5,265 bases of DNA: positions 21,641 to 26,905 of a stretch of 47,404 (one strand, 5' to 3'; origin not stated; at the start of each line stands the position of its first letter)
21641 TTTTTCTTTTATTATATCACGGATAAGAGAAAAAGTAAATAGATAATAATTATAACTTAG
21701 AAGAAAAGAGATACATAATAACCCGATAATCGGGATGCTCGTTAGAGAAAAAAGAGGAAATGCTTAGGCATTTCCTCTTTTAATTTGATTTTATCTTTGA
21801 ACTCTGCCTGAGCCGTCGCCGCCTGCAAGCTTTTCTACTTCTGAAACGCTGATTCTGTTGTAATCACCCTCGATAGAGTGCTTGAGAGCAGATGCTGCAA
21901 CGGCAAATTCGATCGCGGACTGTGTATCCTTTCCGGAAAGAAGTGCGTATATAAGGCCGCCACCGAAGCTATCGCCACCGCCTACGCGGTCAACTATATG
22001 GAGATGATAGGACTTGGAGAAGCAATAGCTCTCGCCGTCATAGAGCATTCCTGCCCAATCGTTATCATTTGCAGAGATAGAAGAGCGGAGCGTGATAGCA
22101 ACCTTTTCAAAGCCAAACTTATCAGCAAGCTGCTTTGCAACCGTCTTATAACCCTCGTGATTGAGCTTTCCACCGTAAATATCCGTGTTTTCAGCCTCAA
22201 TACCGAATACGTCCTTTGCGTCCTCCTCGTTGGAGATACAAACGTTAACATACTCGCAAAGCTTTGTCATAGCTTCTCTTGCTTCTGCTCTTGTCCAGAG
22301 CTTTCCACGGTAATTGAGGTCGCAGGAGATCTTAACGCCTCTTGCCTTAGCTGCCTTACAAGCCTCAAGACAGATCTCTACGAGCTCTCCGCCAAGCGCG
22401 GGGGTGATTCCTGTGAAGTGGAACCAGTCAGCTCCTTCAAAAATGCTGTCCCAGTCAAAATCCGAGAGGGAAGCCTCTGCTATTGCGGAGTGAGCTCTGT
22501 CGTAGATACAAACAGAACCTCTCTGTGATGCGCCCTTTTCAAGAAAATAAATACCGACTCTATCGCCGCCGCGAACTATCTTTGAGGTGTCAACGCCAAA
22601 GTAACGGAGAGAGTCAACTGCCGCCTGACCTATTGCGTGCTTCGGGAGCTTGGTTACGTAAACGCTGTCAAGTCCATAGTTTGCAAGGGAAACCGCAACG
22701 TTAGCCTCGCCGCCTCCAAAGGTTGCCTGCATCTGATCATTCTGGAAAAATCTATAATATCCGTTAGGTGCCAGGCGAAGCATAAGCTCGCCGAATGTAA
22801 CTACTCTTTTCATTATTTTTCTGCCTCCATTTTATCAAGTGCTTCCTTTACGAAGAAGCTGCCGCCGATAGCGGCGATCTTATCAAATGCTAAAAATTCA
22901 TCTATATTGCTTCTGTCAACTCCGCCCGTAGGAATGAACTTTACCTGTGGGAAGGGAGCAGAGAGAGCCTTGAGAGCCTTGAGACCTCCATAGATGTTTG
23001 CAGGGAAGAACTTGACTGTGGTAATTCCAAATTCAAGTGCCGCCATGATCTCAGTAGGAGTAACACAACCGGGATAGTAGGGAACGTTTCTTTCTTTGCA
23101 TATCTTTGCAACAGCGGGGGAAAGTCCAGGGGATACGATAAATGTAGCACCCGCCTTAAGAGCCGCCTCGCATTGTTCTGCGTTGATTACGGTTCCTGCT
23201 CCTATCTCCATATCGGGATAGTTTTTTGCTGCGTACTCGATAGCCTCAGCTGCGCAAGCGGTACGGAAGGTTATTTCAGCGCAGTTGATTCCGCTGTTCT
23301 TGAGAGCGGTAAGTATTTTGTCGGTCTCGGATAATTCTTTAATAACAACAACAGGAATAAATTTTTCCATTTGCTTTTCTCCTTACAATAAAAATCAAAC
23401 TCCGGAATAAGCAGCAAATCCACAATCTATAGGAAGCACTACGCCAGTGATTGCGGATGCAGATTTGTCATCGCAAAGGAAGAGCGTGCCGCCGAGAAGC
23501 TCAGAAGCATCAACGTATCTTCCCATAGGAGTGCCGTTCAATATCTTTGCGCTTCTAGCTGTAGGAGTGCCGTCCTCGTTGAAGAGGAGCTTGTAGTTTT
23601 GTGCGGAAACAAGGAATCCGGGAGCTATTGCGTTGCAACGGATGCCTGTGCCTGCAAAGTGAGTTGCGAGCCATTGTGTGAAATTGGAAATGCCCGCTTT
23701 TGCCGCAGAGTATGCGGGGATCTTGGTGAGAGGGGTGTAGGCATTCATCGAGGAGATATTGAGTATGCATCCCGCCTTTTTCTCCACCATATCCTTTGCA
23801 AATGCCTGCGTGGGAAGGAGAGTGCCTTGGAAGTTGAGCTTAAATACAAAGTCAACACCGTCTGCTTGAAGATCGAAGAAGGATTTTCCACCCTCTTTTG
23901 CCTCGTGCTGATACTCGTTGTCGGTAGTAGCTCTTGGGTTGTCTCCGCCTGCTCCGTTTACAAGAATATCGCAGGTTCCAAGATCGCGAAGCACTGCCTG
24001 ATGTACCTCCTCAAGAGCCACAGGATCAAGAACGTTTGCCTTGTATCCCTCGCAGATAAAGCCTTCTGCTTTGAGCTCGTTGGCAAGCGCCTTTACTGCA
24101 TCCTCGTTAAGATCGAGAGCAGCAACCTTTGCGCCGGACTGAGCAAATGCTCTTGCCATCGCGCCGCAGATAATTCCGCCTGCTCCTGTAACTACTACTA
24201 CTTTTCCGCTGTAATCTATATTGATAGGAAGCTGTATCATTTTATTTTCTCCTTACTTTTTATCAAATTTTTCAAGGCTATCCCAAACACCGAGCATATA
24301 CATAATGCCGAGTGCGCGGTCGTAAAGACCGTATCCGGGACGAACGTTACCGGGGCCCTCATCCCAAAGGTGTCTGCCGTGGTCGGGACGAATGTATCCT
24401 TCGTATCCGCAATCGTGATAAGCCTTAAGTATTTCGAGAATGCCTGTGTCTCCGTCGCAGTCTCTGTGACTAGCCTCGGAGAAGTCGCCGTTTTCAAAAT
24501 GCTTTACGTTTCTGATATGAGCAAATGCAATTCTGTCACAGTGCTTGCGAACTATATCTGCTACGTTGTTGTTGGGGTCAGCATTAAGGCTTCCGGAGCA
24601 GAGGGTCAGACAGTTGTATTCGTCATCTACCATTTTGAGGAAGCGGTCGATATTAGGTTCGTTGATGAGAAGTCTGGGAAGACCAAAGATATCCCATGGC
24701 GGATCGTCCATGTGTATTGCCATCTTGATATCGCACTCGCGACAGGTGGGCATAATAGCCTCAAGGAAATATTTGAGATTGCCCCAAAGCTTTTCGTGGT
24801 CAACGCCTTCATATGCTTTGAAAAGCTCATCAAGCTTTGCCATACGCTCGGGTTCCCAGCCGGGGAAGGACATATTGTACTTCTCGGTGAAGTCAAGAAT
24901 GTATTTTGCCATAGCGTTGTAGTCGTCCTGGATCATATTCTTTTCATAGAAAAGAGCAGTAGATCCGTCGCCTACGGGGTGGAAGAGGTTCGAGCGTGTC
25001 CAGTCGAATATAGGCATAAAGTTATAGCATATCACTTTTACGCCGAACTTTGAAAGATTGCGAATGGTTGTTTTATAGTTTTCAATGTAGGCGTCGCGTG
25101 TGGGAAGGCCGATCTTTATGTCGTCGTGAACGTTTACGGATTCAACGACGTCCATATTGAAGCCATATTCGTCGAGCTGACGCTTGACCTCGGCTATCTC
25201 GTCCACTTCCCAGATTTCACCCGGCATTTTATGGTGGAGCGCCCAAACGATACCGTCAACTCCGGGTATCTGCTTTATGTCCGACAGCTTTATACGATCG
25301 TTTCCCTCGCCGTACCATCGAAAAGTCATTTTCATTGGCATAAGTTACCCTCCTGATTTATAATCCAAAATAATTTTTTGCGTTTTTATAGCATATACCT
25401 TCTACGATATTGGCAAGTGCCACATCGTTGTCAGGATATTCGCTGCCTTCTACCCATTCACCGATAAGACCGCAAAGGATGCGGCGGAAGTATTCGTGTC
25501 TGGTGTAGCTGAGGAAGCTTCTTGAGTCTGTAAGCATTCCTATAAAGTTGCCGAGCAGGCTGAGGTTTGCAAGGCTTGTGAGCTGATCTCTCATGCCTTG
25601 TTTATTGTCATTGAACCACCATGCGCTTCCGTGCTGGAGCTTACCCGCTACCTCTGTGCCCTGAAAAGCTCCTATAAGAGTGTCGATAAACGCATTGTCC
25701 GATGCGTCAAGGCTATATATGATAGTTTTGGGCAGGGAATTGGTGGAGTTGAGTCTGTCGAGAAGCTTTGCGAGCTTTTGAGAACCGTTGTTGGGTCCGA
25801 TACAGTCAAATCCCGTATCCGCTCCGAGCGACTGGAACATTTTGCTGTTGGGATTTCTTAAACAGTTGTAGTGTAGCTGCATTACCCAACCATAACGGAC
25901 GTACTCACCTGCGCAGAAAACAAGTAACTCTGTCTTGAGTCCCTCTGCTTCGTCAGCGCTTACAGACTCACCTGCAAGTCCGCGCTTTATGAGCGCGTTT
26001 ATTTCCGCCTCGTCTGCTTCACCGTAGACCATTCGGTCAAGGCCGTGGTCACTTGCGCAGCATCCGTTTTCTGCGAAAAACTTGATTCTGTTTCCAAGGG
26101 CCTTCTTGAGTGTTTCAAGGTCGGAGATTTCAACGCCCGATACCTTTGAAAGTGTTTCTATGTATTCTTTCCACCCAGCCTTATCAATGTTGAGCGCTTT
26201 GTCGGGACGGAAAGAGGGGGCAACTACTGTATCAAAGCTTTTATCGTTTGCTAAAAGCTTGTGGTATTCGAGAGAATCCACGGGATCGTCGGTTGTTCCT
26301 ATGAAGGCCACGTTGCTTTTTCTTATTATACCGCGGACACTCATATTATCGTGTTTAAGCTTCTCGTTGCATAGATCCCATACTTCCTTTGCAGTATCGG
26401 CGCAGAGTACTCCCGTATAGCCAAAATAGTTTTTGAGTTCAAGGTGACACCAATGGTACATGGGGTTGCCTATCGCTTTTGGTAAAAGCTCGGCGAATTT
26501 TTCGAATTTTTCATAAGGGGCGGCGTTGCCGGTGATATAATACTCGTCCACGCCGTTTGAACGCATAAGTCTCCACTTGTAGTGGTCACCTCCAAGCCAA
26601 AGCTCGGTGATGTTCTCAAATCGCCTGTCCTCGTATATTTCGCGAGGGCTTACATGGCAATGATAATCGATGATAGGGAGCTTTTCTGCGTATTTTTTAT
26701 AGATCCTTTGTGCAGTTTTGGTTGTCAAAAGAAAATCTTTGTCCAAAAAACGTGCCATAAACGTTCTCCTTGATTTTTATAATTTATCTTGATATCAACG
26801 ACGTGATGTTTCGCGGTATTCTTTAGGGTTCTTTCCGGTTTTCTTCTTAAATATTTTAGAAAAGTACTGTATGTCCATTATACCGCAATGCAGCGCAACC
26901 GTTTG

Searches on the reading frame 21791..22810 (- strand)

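Call 90: search_protein_families(library=pfam, proteins=[window:21791-22810:-], max_evalue=0.001)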
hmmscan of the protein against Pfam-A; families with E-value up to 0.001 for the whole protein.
window:21791-22810:- (339 aa): 1 family
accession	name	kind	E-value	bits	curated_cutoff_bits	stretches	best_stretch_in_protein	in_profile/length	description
PF00294.29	PfkB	-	1.8e-33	116.6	25.8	1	2-315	3-294/302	pfkB family carbohydrate kinase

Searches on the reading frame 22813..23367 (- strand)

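Call 10: search_protein_families(library=pfam, proteins=[window:22813-23367:-], max_evalue=10)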
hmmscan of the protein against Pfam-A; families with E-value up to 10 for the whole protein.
window:22813-23367:- (184 aa): 4 families
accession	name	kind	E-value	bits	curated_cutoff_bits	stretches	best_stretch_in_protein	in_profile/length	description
PF01081.25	Aldolase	-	7.7e-64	215.2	27.8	1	2-178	9-186/196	KDPG and KHG aldolase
PF00107.32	ADH_zinc_N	-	0.027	14.8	31.8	1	58-110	19-75/129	Zinc-binding dehydrogenase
PF07071.17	KDGP_aldolase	-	0.098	12.9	26.7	1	107-160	141-196/218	KDGP aldolase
PF00682.25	HMGL-like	-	0.13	12.1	29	1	13-77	23-89/260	HMGL-like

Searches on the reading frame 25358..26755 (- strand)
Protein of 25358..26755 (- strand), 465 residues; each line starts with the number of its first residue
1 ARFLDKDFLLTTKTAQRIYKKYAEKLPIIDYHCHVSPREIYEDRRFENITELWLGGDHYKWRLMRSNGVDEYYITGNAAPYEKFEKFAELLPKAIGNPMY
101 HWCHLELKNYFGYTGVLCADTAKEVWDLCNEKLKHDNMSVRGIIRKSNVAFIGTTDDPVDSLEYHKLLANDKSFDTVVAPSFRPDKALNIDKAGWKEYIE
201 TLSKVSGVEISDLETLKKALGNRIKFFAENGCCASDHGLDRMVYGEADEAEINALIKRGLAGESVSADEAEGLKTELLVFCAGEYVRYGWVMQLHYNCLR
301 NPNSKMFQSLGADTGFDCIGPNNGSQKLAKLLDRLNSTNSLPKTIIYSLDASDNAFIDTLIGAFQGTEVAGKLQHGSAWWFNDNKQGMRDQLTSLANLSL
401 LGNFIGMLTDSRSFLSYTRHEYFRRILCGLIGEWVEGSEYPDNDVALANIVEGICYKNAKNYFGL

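Call 10: search_protein_families(library=pfam, proteins=[window:25358-26755:-], max_evalue=10)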
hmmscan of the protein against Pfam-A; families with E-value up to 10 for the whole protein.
window:25358-26755:- (465 aa): 2 families
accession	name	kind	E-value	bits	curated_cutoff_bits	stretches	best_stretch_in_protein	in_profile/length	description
PF02614.20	UxaC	-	1.4e-200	667.4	25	1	2-463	3-464/464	Glucuronate isomerase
PF18376.6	MDD_C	-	0.18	12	23.2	1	303-357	63-116/186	Mevalonate 5-diphosphate decarboxylase C-terminal domain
